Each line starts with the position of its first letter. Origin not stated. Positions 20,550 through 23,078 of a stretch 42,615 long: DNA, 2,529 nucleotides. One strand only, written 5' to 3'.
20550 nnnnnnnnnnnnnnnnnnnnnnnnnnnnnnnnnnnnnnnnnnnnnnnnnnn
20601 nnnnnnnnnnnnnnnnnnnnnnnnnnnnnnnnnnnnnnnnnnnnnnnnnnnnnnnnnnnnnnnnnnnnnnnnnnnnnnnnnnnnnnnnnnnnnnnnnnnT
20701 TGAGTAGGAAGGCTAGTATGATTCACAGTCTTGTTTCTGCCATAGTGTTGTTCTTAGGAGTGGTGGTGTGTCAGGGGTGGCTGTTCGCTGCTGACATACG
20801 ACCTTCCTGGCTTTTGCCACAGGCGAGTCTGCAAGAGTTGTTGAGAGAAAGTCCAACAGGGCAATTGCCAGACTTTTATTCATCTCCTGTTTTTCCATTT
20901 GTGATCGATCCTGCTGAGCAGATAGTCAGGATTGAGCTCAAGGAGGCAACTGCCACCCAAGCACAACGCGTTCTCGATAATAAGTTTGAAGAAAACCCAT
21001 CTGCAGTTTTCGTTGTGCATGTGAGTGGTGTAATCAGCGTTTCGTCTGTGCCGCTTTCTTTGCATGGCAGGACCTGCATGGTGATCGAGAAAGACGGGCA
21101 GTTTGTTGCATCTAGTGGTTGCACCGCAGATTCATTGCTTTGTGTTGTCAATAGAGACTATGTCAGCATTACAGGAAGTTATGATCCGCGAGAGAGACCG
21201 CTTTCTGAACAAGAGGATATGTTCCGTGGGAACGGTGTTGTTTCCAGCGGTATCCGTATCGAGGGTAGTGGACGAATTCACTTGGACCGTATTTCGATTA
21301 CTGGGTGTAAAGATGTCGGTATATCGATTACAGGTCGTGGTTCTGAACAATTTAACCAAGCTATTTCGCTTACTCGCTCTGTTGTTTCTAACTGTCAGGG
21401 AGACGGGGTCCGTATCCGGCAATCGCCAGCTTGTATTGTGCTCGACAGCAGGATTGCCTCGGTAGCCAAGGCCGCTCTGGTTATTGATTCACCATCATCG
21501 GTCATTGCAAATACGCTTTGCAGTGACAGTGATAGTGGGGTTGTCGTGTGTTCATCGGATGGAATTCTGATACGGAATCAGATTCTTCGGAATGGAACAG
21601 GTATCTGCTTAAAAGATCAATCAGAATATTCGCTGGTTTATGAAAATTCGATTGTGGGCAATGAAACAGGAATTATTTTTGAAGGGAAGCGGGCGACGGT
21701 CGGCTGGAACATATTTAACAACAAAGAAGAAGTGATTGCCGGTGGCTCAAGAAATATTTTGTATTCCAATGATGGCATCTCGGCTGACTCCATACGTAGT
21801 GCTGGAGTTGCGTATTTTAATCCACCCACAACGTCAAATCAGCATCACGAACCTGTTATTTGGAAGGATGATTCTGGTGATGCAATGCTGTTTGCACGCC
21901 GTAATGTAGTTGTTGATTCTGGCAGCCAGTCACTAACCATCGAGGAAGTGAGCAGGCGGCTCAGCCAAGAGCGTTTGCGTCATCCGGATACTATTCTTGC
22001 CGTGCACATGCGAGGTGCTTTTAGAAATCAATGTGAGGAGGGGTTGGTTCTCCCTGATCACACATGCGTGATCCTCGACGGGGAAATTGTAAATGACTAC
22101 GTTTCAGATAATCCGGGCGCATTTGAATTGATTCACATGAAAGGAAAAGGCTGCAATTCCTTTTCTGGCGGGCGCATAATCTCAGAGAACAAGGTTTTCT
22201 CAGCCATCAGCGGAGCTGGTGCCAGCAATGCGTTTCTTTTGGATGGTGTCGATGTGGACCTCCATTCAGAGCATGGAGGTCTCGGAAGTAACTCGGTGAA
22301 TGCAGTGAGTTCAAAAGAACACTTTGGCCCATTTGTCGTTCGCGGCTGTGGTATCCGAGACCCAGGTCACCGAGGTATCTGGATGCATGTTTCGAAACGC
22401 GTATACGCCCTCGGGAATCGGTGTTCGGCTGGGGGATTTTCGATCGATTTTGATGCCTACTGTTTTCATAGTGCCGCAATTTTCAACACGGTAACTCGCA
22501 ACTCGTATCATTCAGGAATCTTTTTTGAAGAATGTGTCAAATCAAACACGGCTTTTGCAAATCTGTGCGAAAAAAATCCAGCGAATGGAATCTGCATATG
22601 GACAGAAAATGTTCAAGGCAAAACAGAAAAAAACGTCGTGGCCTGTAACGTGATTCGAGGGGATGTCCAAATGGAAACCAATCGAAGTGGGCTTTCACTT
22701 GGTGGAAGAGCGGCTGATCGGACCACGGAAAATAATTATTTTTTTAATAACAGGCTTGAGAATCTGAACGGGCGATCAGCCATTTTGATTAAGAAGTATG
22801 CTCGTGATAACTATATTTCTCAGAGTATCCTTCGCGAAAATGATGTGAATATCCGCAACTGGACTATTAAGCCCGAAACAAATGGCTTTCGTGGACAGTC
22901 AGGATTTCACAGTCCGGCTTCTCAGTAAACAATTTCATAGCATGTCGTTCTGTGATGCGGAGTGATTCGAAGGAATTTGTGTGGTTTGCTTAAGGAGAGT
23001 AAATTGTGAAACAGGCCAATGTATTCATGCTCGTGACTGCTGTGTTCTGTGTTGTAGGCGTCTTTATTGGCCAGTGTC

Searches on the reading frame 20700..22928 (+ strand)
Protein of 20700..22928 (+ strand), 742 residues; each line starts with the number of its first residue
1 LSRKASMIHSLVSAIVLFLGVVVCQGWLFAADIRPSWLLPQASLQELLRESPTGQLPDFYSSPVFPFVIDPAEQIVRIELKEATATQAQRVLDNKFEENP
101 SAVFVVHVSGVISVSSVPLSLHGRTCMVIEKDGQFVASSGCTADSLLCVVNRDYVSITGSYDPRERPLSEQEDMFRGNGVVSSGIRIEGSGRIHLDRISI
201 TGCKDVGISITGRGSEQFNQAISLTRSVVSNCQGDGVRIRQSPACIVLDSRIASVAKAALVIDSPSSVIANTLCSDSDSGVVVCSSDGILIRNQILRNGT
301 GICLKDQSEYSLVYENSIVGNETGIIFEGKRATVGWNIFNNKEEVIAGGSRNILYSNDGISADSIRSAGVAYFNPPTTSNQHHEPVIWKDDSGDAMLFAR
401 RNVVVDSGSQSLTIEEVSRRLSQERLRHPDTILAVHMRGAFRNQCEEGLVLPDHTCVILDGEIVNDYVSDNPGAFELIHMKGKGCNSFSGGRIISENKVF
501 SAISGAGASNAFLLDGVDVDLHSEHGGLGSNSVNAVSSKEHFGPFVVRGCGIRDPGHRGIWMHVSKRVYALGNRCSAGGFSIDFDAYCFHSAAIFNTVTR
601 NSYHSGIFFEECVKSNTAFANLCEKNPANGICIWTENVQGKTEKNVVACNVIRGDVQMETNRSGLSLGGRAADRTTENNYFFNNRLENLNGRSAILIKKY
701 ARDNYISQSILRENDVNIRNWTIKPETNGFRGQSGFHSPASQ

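Call 10: search_protein_families(library=pfam, proteins=[window:20700-22928:+], max_evalue=0.001)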
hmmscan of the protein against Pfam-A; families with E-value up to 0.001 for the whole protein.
window:20700-22928:+ (742 aa): 2 families
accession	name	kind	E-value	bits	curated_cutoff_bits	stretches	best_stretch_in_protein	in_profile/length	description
PF05048.19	NosD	-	1.4e-17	64.2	23.6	1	182-350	38-200/212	Periplasmic copper-binding protein (NosD)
PF13229.12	Beta_helix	-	1.6e-14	54.3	25.9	2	183-332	1-149/158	Right handed beta helix region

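Call 58: search_solved_structures(query=window:20700-22928:+, max_evalue=0.01)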
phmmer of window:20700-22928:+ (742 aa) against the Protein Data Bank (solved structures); distinct sequences matched with E-value up to 0.01: 0.
